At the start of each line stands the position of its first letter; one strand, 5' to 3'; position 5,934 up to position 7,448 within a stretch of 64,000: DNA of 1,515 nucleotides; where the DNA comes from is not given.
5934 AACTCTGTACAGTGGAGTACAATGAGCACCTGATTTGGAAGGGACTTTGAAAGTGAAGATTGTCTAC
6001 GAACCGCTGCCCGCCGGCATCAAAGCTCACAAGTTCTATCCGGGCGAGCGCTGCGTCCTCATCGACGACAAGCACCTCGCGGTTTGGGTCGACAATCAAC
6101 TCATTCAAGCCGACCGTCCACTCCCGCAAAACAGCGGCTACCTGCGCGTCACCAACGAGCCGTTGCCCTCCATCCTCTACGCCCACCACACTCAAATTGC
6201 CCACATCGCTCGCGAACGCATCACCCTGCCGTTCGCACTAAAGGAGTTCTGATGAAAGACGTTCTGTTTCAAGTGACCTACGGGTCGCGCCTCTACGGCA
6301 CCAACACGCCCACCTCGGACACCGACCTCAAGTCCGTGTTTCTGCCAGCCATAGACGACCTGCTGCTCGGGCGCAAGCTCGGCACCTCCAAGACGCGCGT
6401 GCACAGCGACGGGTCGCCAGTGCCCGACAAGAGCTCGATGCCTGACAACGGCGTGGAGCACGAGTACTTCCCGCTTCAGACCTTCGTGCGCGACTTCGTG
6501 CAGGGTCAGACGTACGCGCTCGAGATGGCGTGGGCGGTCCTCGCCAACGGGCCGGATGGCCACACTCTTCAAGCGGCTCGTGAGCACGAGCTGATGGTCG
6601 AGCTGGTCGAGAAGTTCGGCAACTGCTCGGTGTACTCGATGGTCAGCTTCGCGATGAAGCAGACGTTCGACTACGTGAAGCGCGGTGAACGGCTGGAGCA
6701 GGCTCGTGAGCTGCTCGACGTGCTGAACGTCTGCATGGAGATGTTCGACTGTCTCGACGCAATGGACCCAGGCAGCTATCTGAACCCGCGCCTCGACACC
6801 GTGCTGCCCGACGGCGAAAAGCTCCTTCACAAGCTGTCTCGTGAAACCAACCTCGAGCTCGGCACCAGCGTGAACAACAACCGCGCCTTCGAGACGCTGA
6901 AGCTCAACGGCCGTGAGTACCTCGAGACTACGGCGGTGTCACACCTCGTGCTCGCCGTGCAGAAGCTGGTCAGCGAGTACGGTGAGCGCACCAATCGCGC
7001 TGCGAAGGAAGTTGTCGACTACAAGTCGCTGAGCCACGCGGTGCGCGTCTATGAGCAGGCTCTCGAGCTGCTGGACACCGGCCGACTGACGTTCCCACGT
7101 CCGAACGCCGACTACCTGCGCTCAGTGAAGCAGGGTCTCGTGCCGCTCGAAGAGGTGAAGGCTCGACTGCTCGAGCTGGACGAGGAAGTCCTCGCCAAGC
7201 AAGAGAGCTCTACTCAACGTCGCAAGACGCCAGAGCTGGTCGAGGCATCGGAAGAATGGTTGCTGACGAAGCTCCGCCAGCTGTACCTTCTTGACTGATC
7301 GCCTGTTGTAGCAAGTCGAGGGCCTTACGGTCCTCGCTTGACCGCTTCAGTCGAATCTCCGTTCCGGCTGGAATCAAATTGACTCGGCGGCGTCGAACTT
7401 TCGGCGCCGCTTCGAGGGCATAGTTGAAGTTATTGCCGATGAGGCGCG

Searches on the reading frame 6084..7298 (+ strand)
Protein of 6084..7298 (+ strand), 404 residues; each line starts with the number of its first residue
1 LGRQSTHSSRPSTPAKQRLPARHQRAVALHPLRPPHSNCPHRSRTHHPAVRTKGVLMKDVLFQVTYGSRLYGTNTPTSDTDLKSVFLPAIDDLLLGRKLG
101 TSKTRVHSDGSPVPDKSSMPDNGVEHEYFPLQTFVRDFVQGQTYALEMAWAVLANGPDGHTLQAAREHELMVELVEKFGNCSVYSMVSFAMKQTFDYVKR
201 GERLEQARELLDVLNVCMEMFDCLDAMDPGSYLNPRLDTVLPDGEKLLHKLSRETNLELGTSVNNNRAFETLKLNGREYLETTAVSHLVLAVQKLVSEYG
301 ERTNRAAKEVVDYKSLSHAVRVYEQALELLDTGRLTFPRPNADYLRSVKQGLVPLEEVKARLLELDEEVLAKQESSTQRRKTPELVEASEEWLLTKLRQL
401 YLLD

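Call 6: search_protein_families(library=phrogs, proteins=[window:6084-7298:+], max_evalue=0.001)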
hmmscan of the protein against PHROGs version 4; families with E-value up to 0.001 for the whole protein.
window:6084-7298:+ (404 aa): 1 family
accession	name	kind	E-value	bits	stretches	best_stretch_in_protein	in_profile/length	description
phrog_388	-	DNA, RNA and nucleotide metabolism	8.8e-55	187.2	1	50-385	28-319/351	nucleotidyltransferase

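Call 7: search_protein_families(library=pfam, proteins=[window:6084-7298:+], max_evalue=0.001)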
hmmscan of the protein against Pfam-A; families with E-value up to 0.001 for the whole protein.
window:6084-7298:+ (404 aa): 1 family
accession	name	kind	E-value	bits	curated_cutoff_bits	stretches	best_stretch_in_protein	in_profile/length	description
PF10127.15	RlaP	-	4.9e-06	26.9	23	0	59-91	19-51/249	RNA repair pathway DNA polymerase beta family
